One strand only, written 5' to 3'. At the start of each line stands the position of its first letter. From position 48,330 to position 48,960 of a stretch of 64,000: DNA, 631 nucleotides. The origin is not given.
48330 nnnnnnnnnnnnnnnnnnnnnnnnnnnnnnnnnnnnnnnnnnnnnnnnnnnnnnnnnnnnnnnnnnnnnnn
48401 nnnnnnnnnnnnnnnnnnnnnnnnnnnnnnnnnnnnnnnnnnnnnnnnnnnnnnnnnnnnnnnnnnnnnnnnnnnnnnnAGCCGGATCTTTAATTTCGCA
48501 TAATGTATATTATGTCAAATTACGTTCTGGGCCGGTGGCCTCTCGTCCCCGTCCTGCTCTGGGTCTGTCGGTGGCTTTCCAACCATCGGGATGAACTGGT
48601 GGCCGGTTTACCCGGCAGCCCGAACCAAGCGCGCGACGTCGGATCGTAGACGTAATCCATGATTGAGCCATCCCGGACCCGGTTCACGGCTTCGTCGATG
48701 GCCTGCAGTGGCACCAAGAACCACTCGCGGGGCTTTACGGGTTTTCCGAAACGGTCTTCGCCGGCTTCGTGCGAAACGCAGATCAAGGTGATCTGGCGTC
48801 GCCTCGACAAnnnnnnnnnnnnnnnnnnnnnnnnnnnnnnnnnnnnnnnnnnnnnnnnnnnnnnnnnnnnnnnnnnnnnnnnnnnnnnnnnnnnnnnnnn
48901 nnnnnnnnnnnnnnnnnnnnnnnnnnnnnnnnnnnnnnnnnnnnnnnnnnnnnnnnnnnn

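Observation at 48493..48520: The window contains the replication terminus: dif site with KOPS polarity inversion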

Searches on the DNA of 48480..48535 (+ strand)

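Call 26: search_dna_similar(query=window:48480-48535:+, collection=phages, mode=distant, max_evalue=10, max_rows=30)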
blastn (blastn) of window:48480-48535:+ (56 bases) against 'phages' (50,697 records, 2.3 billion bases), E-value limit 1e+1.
Records with a match: 45; places in all: 45; records where one place covers at least 80% of the query: 0.
Best place of each record, by identity: >=99% 14; 95-99% 3; 90-95% 7; 80-90% 21.
By first word of the organism name: Prevotella 9; bajarodmic 9; Acinetobacter 5; Vibrio 3; Dipodfec 3; Xanthomonas 3; Campylobacter 2; Stenotrophomonas 2; Dulem 1; Inovirus 1; and 7 more.
By host as written in the record: - 14; Prevotella sp. 9; Peromyscus fraterculus 3; Dipodomys merriami 2; Varecia variegata 1; Vibrio cyclitrophicus 10N.286.52.F6 1; Dipodomys merriami; specimen_voucher: NEON01IHV; Tissue Sample Catalog Number: ... 1; Homo sapiens 1; and 13 more.
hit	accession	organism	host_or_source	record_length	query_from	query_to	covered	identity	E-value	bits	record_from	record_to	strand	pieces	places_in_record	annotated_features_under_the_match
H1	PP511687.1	Dulem virus 52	Varecia variegata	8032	7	41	63%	83.8%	4e+0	34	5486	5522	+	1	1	none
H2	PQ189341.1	Vibrio phage 10N.286.52.F6_PE002A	Vibrio cyclitrophicus 10N.286.52.F6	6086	8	42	63%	82.9%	4e-1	37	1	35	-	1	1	hypothetical protein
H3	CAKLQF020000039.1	Acinetobacter phage MD-2021a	not known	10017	12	42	55%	87.1%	1e-1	39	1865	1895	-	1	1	none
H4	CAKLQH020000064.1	Acinetobacter phage MD-2021a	not known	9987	12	42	55%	87.1%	1e-1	39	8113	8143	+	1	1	none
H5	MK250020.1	Prevotella phage Lak-B1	Prevotella sp.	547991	10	40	55%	87.1%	1e+0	36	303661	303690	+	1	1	record has no annotation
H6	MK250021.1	Prevotella phage Lak-B2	Prevotella sp.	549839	10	40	55%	87.1%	1e+0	36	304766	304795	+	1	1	record has no annotation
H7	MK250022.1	Prevotella phage Lak-B3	Prevotella sp.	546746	10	40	55%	87.1%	1e+0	36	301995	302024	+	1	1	record has no annotation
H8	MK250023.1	Prevotella phage Lak-B4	Prevotella sp.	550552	10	40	55%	87.1%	1e+0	36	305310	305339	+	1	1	record has no annotation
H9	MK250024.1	Prevotella phage Lak-B5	Prevotella sp.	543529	10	40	55%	87.1%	1e+0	36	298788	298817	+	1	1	record has no annotation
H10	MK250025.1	Prevotella phage Lak-B6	Prevotella sp.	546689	10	40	55%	87.1%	1e+0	36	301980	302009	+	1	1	record has no annotation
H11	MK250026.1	Prevotella phage Lak-B7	Prevotella sp.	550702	10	40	55%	87.1%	1e+0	36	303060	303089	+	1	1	record has no annotation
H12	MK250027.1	Prevotella phage Lak-B8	Prevotella sp.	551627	10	40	55%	87.1%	1e+0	36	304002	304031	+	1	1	record has no annotation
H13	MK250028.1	Prevotella phage Lak-B9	Prevotella sp.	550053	10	40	55%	87.1%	1e+0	36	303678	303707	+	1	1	record has no annotation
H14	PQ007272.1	bajarodmic virus 1007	Peromyscus fraterculus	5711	18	47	54%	90.0%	4e-1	38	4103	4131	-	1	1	none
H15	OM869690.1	Dipodfec virus RodF1_85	Dipodomys merriami; specimen_voucher: ...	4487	13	41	52%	89.7%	1e+0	37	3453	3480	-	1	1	none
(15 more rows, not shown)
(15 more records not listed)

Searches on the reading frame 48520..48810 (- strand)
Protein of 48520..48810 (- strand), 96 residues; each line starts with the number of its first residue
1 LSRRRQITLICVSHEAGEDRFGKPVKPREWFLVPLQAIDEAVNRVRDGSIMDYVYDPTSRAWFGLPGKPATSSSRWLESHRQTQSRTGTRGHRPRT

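Call 41: search_protein_families(library=pfam, proteins=[window:48520-48810:-], max_evalue=1)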
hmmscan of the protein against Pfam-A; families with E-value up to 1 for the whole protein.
window:48520-48810:- (96 aa): 1 family
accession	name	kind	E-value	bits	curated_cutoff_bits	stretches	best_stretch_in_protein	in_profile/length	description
PF10544.15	T5orf172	-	0.16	12.9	20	1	23-46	80-101/101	T5orf172 domain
